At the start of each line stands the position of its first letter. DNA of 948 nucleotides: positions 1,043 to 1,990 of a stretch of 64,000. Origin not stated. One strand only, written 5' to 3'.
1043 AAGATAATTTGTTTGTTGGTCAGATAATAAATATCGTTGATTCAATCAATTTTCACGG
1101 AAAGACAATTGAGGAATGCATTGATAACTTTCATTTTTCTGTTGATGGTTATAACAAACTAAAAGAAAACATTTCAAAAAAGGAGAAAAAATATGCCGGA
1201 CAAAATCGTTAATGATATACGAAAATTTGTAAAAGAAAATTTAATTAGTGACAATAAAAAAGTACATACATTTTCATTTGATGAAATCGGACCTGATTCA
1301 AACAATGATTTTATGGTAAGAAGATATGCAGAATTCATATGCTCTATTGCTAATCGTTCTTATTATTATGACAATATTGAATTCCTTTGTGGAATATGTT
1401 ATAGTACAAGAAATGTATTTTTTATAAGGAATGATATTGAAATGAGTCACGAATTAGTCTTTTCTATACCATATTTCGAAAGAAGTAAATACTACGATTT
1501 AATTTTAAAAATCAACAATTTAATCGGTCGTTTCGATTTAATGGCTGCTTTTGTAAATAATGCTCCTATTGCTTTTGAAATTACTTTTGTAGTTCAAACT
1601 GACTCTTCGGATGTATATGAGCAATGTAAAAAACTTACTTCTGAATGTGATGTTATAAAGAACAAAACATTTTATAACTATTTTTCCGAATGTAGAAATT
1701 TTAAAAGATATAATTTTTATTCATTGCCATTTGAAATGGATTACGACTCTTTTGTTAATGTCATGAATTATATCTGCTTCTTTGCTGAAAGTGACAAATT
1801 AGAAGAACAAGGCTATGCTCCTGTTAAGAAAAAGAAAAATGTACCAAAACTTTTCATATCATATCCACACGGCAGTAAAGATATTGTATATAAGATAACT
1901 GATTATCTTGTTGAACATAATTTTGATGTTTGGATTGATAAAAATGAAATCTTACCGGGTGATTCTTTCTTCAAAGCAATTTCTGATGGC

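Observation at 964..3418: Overlapping HicB-like / TIR-domain / small ORF / secreted EndA-like nuclease operon next to UDG: candidate TIR-based toxin or defence module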

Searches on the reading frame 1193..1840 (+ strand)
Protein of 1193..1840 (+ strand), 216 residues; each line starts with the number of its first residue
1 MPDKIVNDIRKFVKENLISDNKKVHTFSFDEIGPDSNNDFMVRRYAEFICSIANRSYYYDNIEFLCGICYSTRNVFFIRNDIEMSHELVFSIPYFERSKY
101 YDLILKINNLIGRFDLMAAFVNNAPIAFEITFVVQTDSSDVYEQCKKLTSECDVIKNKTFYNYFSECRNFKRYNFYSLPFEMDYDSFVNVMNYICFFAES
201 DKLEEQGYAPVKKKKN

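Call 41: search_protein_representatives(protein=window:1193-1840:+)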
Query: 216 residues. Proteins with E-value up to 0.001 (for the whole library): 46; up to 1e-10: 6; up to 1e-30: 1. The best 46 are listed.
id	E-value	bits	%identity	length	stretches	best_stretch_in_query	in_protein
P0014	2.4e-112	390.4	96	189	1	1-190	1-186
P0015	1.2e-17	81.1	32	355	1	60-208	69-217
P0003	1.6e-15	74.1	31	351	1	60-209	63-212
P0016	9.7e-13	65.0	27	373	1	62-209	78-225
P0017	1.5e-12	64.4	30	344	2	8-209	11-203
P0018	2.5e-11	60.5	31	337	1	43-209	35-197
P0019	5.9e-10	55.9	30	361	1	65-209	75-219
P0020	2.0e-09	54.2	32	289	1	87-208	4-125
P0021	2.6e-09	53.9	29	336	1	60-185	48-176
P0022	2.6e-09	53.9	25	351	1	46-209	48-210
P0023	5.2e-08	49.6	26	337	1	59-209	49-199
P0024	5.9e-08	49.4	28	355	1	61-209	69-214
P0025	6.6e-08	49.3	29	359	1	54-210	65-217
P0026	4.2e-07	46.6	27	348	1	53-208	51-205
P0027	6.2e-07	46.1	28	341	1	45-209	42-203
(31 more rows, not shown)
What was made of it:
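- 1193..1840 (+): N-terminal domain of the TIR protein (aa 1-~215). It defines the family, has no known relatives, and is the putative sensor or oligomerisation domain. An exhaustive phmmer search gave 46 representatives, nearly all 330-373 aa (call 41).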

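Call 65: predict_structure(alignment_id=A5)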
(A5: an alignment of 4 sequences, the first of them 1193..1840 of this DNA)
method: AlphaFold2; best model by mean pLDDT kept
length: 216 residues; sequences in the alignment: 4
mean_pLDDT: 82.7   pTM: 0.79
mean pLDDT of the five models: 82.7, 70.8, 48.1, 39.6, 33.8
residues with pLDDT >= 90: 65; 70-90: 122; 50-70: 15; < 50: 14
segments of 3 or more residues with pLDDT < 50: 204-216
pLDDT, mean of each block of 10 residues (from residue 1): 81 87 88 78 87 84 83 87 93 89 95 91 76 95 95 88 82 80 89 68 46 37
secondary structure, 60 per line:
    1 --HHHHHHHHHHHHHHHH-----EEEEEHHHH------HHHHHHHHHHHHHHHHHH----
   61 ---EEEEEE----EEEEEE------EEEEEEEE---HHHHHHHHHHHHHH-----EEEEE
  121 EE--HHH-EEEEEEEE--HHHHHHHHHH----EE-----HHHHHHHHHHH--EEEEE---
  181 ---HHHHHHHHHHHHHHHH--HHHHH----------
elements in order: H3-18 E24-28 H29-32 H39-56 E64-69 E74-79 E86-93 H97-110 E116-122 E129-136 H139-148 H160-170 E173-177 H184-199 H202-206
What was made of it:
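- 1193..1840 (+): AF2 model: pLDDT 82.7, pTM 0.79 (call 65).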

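Call 80: fold_search(model_id=the predicted structure, library=viral)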
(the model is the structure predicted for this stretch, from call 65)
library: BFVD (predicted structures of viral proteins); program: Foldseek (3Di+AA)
matches with E <= 10: 920; with E <= 0.001: 0
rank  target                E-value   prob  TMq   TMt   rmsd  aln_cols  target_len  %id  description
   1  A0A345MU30            1.5e-02  0.41  0.22  0.23  17.0       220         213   11  (no name in the UniProt tables at hand)
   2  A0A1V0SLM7            6.8e-02  0.15  0.21  0.17  26.0       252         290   12  Uncharacterized protein [Klosneuvirus KNV1]
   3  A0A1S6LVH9            7.7e-02  0.57  0.27  0.16  12.2       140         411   11  Replication protein [Cruciviridae sp.]
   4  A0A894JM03            8.6e-02  0.20  0.18  0.08  12.9       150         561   13  (no name in the UniProt tables at hand)
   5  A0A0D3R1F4            9.2e-02  0.90  0.22  0.20   7.4        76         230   13  Phosphoprotein [Itacaiunas virus]
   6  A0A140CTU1            1.1e-01  0.66  0.26  0.17   6.6       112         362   11  Replication-associated protein [Pacific flying fox faeces associated circular DNA virus-6]
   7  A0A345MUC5            1.1e-01  0.33  0.25  0.23  10.6       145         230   12  (no name in the UniProt tables at hand)
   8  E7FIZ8                1.1e-01  0.28  0.25  0.09  16.9       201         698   12  (no name in the UniProt tables at hand)
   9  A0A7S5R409            1.2e-01  0.91  0.26  0.42   4.2        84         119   12  (no name in the UniProt tables at hand)
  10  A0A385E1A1            1.4e-01  0.35  0.27  0.23   9.1       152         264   16  (no name in the UniProt tables at hand)
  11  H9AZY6                1.5e-01  0.41  0.28  0.35   8.8       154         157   10  Uncharacterized protein [Haloarcula hispanica icosahedral virus 2]
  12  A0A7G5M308            1.6e-01  0.63  0.29  0.18  10.3       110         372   10  (no name in the UniProt tables at hand)
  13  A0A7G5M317            1.8e-01  0.77  0.31  0.20   7.0       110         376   14  (no name in the UniProt tables at hand)
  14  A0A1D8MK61            1.9e-01  0.66  0.30  0.19   5.8       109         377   14  ATP-dependent helicase Rep [uncultured virus]
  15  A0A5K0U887            1.9e-01  0.21  0.24  0.14  13.6       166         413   13  Uncharacterized protein [Yasminevirus sp. GU-2018]
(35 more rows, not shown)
